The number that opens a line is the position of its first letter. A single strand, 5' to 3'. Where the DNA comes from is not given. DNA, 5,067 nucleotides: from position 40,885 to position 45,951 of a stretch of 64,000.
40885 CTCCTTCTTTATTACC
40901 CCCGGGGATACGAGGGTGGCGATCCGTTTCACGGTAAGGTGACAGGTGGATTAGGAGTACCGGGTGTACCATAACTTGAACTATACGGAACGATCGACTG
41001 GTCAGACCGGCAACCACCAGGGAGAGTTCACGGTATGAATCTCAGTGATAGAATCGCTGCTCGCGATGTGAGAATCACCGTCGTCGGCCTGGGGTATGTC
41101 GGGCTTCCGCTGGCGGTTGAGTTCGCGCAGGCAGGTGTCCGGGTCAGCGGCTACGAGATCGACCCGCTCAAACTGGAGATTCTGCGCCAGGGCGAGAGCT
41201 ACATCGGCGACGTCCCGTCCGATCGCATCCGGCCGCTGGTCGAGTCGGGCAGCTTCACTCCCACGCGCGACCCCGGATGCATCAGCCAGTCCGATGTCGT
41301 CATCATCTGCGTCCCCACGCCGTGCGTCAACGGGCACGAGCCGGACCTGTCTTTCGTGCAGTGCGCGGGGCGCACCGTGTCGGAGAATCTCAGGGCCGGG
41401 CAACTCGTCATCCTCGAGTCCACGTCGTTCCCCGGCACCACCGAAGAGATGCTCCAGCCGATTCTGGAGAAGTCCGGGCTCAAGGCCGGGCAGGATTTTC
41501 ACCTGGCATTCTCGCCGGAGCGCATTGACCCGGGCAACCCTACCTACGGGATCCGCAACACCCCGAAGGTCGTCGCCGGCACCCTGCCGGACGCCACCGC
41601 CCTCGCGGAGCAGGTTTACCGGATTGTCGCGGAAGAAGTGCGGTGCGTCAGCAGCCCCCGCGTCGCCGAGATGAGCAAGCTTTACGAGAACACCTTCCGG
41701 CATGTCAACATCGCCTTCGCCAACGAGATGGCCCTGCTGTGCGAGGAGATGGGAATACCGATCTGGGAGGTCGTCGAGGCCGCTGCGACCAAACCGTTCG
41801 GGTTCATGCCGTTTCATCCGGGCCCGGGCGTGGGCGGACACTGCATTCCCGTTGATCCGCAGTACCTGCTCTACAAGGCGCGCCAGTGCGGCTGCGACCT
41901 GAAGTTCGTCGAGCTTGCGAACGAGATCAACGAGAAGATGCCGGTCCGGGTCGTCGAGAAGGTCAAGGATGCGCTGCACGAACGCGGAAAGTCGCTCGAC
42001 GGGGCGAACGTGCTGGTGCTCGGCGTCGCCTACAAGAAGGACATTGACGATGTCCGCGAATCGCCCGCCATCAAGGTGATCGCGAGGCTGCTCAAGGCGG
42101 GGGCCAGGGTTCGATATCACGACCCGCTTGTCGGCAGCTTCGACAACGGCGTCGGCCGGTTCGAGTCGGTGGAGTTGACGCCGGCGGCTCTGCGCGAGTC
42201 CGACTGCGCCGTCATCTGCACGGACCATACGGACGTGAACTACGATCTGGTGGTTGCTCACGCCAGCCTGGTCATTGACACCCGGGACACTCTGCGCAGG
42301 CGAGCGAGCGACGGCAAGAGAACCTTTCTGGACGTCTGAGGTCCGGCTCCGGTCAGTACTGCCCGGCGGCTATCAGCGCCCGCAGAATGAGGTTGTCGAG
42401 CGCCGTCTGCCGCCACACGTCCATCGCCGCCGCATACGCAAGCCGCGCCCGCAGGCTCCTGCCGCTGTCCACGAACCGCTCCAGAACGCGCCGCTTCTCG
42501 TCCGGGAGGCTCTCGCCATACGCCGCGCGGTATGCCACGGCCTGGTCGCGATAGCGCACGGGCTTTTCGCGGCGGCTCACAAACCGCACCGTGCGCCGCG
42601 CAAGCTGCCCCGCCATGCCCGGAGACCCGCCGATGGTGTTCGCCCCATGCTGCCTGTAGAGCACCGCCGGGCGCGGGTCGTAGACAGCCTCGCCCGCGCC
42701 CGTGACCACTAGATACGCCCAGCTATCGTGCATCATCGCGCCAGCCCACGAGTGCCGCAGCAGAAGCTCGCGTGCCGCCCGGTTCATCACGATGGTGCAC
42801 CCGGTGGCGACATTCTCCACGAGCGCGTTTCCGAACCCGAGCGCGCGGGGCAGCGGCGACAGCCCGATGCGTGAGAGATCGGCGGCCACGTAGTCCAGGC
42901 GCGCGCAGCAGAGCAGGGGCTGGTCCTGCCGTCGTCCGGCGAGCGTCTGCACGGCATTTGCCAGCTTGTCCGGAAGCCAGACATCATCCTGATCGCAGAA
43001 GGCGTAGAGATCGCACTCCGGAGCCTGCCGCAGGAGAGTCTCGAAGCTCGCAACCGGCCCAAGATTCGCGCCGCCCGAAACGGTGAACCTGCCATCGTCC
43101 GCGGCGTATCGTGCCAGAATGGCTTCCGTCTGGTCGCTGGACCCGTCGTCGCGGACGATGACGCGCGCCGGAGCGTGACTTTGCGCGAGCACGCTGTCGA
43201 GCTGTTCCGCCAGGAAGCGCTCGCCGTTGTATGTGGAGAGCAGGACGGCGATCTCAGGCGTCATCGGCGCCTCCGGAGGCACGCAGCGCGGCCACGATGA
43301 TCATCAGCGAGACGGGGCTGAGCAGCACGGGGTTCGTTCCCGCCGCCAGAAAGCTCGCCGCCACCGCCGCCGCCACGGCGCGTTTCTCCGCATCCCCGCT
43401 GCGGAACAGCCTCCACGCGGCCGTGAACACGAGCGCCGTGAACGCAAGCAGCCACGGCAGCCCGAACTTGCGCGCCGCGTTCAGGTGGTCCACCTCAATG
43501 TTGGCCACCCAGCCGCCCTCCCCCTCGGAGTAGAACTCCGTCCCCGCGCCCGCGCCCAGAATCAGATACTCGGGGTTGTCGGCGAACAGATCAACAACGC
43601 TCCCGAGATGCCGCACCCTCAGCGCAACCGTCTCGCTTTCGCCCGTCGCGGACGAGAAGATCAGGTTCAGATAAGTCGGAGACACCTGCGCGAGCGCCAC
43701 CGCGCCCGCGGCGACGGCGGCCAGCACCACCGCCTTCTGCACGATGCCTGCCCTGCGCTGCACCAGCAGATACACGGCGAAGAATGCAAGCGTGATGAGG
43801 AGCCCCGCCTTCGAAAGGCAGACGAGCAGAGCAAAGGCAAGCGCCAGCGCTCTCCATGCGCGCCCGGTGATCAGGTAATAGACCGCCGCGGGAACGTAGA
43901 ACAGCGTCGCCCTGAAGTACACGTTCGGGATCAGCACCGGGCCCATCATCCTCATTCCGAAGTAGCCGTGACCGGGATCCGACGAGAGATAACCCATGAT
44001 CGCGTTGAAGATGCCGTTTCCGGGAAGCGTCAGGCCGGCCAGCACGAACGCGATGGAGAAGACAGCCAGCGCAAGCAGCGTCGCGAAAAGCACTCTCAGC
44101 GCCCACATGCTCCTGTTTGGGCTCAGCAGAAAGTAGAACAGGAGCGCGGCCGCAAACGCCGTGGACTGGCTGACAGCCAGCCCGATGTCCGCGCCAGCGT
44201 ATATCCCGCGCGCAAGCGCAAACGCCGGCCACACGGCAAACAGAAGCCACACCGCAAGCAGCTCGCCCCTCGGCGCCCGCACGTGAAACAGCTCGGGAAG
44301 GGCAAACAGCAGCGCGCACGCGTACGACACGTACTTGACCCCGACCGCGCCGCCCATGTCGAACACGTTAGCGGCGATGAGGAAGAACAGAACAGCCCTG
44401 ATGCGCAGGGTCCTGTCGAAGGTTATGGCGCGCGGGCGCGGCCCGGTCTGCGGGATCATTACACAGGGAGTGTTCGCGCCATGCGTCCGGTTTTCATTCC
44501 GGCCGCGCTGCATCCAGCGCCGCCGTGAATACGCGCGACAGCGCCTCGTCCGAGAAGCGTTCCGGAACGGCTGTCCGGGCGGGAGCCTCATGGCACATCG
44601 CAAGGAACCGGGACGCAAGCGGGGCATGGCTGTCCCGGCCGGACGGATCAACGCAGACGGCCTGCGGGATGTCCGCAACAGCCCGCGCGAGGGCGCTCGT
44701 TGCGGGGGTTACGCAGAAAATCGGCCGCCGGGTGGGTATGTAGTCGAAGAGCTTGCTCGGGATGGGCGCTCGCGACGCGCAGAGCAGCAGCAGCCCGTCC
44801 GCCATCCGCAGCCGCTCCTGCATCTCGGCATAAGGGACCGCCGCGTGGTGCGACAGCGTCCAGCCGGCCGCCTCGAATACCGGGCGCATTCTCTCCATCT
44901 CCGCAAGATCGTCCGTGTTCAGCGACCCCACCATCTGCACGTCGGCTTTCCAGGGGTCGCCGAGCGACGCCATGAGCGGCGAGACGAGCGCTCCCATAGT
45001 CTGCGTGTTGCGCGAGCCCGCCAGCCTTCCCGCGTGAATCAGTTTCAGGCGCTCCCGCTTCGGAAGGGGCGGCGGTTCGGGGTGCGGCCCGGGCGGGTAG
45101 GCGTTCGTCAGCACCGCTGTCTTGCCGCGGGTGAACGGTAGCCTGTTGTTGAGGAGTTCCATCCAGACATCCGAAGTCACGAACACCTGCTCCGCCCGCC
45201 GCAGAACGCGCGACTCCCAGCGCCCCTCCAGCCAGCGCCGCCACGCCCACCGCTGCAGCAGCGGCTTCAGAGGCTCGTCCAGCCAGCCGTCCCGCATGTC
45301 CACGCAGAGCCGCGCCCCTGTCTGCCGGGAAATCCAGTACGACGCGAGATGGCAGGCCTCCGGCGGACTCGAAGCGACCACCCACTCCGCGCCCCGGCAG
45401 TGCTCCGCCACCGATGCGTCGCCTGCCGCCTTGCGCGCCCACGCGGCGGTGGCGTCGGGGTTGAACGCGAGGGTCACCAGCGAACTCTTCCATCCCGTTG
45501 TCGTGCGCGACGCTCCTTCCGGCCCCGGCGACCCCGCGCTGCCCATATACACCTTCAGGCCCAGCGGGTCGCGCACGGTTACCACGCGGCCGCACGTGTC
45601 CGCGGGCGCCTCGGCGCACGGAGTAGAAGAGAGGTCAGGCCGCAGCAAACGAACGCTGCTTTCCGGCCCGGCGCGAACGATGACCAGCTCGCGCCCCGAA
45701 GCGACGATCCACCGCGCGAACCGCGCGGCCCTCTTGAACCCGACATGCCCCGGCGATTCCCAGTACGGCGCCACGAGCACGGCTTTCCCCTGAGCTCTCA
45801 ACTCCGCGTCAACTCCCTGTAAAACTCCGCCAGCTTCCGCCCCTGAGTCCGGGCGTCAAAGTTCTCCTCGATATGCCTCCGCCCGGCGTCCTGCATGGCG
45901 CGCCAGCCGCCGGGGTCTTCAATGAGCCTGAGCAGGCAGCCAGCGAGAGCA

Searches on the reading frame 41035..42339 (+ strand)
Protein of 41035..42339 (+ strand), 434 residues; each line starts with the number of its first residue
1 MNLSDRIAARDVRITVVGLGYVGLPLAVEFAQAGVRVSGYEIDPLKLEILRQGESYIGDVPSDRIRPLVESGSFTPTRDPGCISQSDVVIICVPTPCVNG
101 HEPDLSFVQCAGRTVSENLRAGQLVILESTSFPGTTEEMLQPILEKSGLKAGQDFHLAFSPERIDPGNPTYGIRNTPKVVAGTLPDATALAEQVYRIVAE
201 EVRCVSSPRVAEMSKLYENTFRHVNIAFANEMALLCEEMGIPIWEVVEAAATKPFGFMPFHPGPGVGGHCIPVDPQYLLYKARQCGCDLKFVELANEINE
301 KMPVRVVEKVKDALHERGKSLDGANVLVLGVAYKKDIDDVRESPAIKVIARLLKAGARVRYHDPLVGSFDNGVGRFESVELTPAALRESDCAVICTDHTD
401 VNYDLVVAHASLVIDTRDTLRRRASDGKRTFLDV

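Call 7: search_protein_families(library=pfam, proteins=[window:41035-42339:+], max_evalue=0.001)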
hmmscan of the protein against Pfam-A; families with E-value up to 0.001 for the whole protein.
window:41035-42339:+ (434 aa): 4 families
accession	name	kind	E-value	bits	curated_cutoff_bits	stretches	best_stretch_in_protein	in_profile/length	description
PF03721.20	UDPG_MGDP_dh_N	-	2e-40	138.8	27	1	13-189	2-181/187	UDP-glucose/GDP-mannose dehydrogenase family, NAD binding domain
PF00984.24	UDPG_MGDP_dh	-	1.2e-33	115.6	25.4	1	210-300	2-93/94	UDP-glucose/GDP-mannose dehydrogenase family, central domain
PF03720.21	UDPG_MGDP_dh_C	-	4.2e-22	78.9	30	1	327-421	1-102/103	UDP-glucose/GDP-mannose dehydrogenase family, UDP binding domain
PF03446.21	NAD_binding_2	-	7.5e-07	29.7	21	1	13-143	1-107/161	NAD binding domain of 6-phosphogluconate dehydrogenase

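Call 27: search_protein_families(library=ncbifam, proteins=[window:41035-42339:+], max_evalue=1e-10)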
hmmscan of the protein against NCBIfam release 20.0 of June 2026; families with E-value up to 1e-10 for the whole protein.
window:41035-42339:+ (434 aa): 6 families
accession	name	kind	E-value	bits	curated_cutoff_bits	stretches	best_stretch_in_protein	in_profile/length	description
TIGR03026.1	NDP-sugDHase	subfamily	7.6e-129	430.1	189.8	1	13-417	2-412/413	nucleotide sugar dehydrogenase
NF040825.1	UDPMaNacDH_Arch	equivalog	8.2e-88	295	750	1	12-402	1-381/418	UDP-N-acetyl-D-mannosamine dehydrogenase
NF008286.0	PRK11064.1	equivalog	2.9e-79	266.6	459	1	13-418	5-417/420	UDP-N-acetyl-D-mannosamine dehydrogenase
NF011729.0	PRK15182.1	equivalog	1.7e-62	211.6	592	1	11-368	6-359/425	Vi polysaccharide biosynthesis UDP-N-acetylglucosamine C-6 dehydrogenase TviB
NF041297.1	UDPGDh_AglM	equivalog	1.8e-56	191.9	670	1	13-424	2-421/429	UDP-glucose 6-dehydrogenase AglM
NF047673.2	TeichurnBiosyTuaD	equivalog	2.3e-50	172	700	1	13-406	3-396/439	UDP-glucose 6-dehydrogenase TuaD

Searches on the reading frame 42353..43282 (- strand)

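Call 7: search_protein_families(library=pfam, proteins=[window:42353-43282:-], max_evalue=0.001)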
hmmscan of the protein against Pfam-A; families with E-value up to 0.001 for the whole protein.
window:42353-43282:- (309 aa): 2 families
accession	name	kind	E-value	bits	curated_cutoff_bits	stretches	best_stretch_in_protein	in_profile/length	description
PF00535.33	Glycos_transf_2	-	1.3e-17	64.7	23.3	1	13-116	2-105/168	Glycosyl transferase family 2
PF13641.12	Glyco_tranf_2_3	-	2.8e-07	31.2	27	1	9-116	1-112/230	Glycosyltransferase like family 2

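Call 27: search_protein_families(library=ncbifam, proteins=[window:42353-43282:-], max_evalue=1e-10)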
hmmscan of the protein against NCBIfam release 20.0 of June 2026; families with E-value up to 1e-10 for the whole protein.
window:42353-43282:- (309 aa): 1 family
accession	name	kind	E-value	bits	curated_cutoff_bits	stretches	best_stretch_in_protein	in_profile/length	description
NF047683.1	TeichurnBiosyTuaG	equivalog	7.6e-16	58.5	400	1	7-166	4-160/252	teichuronic acid biosynthesis protein TuaG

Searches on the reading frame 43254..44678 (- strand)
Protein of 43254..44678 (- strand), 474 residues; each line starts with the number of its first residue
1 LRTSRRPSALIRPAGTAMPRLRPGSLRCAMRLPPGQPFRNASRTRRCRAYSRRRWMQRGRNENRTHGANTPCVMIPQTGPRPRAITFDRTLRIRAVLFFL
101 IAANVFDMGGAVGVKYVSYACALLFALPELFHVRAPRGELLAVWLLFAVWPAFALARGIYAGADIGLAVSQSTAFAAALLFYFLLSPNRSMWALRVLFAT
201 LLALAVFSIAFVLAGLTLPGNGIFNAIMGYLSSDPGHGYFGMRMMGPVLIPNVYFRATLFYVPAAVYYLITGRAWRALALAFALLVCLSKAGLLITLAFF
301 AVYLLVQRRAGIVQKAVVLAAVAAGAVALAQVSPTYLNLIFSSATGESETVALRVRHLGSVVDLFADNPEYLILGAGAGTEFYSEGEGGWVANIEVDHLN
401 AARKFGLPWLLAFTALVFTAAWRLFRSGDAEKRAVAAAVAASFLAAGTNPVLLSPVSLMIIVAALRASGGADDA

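Call 7: search_protein_families(library=pfam, proteins=[window:43254-44678:-], max_evalue=0.001)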
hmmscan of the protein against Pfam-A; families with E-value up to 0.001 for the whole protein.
window:43254-44678:- (474 aa): 1 family
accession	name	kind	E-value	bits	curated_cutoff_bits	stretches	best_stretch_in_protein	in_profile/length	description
PF04932.20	Wzy_C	-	0.00011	22.5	31.7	1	278-377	4-104/149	O-Antigen ligase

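Call 27: search_protein_families(library=ncbifam, proteins=[window:43254-44678:-], max_evalue=1e-10)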
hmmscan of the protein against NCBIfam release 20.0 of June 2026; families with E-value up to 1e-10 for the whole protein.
window:43254-44678:- (474 aa): 0 families

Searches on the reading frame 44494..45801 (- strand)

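Call 7: search_protein_families(library=pfam, proteins=[window:44494-45801:-], max_evalue=0.001)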
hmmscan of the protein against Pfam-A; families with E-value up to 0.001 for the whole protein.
window:44494-45801:- (435 aa): 1 family
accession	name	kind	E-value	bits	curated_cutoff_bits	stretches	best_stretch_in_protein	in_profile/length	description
PF13579.12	Glyco_trans_4_4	-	3.2e-06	28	29.7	1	126-233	67-157/158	Glycosyl transferase 4-like domain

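Call 27: search_protein_families(library=ncbifam, proteins=[window:44494-45801:-], max_evalue=1e-10)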
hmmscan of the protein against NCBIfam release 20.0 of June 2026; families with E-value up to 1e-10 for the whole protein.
window:44494-45801:- (435 aa): 0 families
